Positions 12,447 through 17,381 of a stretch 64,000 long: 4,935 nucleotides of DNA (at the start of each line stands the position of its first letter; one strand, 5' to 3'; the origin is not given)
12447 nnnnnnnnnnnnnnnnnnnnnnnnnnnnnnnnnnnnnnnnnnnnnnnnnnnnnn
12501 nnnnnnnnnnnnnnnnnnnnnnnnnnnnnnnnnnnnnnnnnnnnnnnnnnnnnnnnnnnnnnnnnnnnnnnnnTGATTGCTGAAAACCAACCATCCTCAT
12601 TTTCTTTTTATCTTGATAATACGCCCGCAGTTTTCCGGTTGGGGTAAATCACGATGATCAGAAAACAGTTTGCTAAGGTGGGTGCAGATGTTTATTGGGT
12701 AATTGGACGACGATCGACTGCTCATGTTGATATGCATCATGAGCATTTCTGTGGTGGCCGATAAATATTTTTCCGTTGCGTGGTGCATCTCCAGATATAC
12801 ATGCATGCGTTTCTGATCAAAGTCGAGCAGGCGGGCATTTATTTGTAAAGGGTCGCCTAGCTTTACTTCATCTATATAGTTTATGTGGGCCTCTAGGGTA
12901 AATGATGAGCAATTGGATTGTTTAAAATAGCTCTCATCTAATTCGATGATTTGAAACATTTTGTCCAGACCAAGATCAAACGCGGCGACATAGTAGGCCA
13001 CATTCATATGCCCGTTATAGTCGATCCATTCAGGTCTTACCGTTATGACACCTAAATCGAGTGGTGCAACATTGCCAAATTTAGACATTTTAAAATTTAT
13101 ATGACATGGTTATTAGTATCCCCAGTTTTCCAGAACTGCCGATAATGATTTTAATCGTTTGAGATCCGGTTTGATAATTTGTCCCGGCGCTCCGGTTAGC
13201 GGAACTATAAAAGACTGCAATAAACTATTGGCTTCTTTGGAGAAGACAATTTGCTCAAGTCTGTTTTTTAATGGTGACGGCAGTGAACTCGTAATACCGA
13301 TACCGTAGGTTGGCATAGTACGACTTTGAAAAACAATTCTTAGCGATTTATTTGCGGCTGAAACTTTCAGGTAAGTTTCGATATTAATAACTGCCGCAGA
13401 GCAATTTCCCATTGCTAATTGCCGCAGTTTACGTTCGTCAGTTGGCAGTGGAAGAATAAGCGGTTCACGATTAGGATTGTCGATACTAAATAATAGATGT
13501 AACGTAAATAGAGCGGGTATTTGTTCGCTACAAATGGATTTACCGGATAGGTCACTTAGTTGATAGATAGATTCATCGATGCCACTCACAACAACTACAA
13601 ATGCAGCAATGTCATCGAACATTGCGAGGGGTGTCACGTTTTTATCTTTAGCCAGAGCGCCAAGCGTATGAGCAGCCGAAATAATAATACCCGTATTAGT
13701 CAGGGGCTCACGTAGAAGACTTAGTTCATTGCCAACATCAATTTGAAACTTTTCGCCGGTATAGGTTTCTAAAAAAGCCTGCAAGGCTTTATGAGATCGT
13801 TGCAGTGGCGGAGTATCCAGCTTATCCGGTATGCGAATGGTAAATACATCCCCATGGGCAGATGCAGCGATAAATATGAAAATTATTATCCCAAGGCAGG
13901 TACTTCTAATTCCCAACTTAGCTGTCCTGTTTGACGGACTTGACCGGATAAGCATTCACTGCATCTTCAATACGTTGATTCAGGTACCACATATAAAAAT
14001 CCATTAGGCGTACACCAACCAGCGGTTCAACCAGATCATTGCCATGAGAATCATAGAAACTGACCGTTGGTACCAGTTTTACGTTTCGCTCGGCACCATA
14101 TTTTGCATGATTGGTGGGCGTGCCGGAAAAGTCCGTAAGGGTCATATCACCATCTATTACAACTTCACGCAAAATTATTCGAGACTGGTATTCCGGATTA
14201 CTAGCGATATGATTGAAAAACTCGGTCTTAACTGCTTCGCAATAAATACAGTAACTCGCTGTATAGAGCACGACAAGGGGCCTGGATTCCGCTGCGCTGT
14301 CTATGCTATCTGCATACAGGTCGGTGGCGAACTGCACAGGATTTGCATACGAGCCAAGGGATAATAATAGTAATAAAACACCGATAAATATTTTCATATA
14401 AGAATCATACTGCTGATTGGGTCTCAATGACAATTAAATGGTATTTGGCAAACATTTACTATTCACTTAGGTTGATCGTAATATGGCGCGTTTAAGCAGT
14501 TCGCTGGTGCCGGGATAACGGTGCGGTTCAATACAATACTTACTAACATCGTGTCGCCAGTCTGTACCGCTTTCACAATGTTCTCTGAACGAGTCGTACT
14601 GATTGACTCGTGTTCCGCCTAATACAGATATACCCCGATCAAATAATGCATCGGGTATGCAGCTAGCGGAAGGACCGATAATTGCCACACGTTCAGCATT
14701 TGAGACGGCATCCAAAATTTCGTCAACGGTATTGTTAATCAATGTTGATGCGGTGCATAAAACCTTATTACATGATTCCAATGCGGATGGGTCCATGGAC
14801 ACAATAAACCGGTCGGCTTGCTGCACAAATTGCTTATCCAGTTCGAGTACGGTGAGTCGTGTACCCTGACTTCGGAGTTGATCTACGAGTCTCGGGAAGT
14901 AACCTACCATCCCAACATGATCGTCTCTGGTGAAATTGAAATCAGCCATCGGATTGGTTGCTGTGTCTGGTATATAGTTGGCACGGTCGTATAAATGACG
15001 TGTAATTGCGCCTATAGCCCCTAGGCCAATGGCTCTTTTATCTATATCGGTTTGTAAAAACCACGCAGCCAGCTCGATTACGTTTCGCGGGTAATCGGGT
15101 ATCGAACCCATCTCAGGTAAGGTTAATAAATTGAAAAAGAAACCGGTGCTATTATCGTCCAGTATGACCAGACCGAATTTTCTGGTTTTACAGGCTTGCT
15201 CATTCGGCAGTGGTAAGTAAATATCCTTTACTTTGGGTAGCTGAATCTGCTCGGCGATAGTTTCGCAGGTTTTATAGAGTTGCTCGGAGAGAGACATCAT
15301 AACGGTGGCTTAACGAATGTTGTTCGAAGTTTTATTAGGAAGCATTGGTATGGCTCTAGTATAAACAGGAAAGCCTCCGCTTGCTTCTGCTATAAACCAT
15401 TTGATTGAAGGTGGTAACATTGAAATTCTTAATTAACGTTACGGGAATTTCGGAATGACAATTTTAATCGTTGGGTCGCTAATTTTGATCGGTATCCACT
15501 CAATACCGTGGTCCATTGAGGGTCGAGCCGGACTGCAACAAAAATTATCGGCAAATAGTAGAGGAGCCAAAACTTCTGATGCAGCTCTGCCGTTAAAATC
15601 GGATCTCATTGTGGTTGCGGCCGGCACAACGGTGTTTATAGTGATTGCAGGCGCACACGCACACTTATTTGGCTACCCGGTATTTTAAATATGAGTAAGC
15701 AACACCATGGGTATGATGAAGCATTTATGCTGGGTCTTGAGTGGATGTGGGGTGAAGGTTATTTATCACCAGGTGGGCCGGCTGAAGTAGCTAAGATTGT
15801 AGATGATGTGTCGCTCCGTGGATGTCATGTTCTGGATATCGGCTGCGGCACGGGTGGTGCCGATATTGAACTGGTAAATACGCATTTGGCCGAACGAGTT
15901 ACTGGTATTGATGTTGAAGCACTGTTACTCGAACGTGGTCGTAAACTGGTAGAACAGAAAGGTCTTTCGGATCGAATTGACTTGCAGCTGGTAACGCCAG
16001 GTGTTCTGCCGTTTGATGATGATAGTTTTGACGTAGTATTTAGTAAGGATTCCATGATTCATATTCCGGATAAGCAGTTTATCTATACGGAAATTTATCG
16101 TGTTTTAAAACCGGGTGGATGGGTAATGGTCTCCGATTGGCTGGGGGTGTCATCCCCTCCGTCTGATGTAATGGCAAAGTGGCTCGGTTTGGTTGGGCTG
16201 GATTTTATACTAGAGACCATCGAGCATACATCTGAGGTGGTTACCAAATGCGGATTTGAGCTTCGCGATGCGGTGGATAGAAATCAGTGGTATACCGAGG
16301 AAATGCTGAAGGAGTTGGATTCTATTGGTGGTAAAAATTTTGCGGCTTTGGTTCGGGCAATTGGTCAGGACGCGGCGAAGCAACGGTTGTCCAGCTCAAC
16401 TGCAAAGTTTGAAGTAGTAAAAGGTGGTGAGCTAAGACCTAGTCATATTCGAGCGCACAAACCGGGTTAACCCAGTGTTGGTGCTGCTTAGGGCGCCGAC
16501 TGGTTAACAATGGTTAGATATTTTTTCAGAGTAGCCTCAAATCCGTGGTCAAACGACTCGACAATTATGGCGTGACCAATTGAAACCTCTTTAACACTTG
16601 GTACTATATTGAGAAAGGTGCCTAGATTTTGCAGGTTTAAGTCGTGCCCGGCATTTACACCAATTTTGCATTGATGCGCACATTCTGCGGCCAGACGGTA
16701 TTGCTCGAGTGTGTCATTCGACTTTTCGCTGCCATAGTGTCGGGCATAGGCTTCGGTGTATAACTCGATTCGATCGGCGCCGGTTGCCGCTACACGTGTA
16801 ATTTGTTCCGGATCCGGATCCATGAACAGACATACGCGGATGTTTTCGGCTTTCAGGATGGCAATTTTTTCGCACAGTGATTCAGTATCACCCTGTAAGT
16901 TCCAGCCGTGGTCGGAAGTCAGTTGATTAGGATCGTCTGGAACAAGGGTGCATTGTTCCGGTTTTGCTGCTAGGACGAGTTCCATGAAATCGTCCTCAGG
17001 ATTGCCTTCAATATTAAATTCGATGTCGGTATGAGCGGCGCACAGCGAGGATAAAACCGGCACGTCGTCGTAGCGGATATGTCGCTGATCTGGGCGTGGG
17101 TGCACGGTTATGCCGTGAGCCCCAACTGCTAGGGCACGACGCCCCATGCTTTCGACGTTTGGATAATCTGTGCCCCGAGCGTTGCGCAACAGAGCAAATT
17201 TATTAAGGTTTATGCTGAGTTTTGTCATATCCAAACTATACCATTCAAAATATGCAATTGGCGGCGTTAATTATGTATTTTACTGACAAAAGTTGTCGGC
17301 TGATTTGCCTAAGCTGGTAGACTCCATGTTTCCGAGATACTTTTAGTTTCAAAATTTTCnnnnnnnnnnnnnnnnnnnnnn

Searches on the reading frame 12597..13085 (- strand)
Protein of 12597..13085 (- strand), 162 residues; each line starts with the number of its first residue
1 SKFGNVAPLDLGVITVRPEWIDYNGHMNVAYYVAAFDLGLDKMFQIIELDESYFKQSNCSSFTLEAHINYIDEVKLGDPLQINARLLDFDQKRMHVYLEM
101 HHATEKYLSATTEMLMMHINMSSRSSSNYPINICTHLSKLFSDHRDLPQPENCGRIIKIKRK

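Call 83: search_protein_families(library=pfam, proteins=[window:12597-13085:-], max_evalue=0.000001)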
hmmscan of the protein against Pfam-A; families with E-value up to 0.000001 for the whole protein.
window:12597-13085:- (162 aa): 1 family
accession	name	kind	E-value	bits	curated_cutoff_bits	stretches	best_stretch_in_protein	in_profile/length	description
PF13279.12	4HBT_2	-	7.9e-31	107.5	25.5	1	16-129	1-114/122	Thioesterase-like superfamily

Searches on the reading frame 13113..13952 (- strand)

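Call 83: search_protein_families(library=pfam, proteins=[window:13113-13952:-], max_evalue=0.000001)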
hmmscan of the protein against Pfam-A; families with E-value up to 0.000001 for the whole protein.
window:13113-13952:- (279 aa): 1 family
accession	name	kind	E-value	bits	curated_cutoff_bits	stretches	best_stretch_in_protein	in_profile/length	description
PF12974.12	Phosphonate-bd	-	2.3e-09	37.4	27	1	50-238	12-215/242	ABC transporter, phosphonate, periplasmic substrate-binding protein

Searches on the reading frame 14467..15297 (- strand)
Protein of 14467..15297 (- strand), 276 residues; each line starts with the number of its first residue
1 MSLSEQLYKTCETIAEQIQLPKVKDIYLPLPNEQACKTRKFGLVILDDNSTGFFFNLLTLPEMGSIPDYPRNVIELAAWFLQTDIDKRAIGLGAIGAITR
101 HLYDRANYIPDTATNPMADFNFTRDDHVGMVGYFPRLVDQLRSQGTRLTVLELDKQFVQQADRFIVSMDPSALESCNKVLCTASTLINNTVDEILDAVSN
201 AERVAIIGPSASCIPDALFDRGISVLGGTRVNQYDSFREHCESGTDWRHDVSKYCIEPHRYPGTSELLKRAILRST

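Call 83: search_protein_families(library=pfam, proteins=[window:14467-15297:-], max_evalue=0.000001)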
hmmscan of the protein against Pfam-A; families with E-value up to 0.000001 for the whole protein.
window:14467-15297:- (276 aa): 1 family
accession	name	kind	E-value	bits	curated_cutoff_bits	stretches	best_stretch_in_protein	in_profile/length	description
PF04016.18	DUF364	-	7.5e-33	113.7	23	1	120-249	6-136/147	Putative heavy-metal chelation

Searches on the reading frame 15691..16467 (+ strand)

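Call 84: search_protein_families(library=pfam, proteins=[window:15691-16467:+], max_evalue=0.000001)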
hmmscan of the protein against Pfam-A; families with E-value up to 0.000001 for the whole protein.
window:15691-16467:+ (259 aa): 6 families
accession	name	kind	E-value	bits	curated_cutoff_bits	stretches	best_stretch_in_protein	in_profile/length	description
PF13847.12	Methyltransf_31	-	2.7e-20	73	27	1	43-150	3-112/145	Methyltransferase domain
PF08241.18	Methyltransf_11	-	8.3e-20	71.7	21.2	1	48-146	1-94/95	Methyltransferase domain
PF13649.12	Methyltransf_25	-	1.7e-19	70.8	27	1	47-143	1-97/97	Methyltransferase domain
PF01209.24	Ubie_methyltran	-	6.4e-16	58.8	20.1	1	41-148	45-152/233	ubiE/COQ5 methyltransferase family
PF08242.18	Methyltransf_12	-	2e-13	51.3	30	1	48-145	1-98/98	Methyltransferase domain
PF13489.12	Methyltransf_23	-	4.5e-10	39.9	27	1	43-154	22-123/164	Methyltransferase domain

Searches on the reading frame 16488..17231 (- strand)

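Call 84: search_protein_families(library=pfam, proteins=[window:16488-17231:-], max_evalue=0.000001)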
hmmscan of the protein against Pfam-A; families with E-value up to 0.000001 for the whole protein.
window:16488-17231:- (247 aa): 1 family
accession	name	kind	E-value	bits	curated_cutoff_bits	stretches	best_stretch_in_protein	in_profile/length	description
PF03740.19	PdxJ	-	2e-80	269.7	24.5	1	4-241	1-233/234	Pyridoxal phosphate biosynthesis protein PdxJ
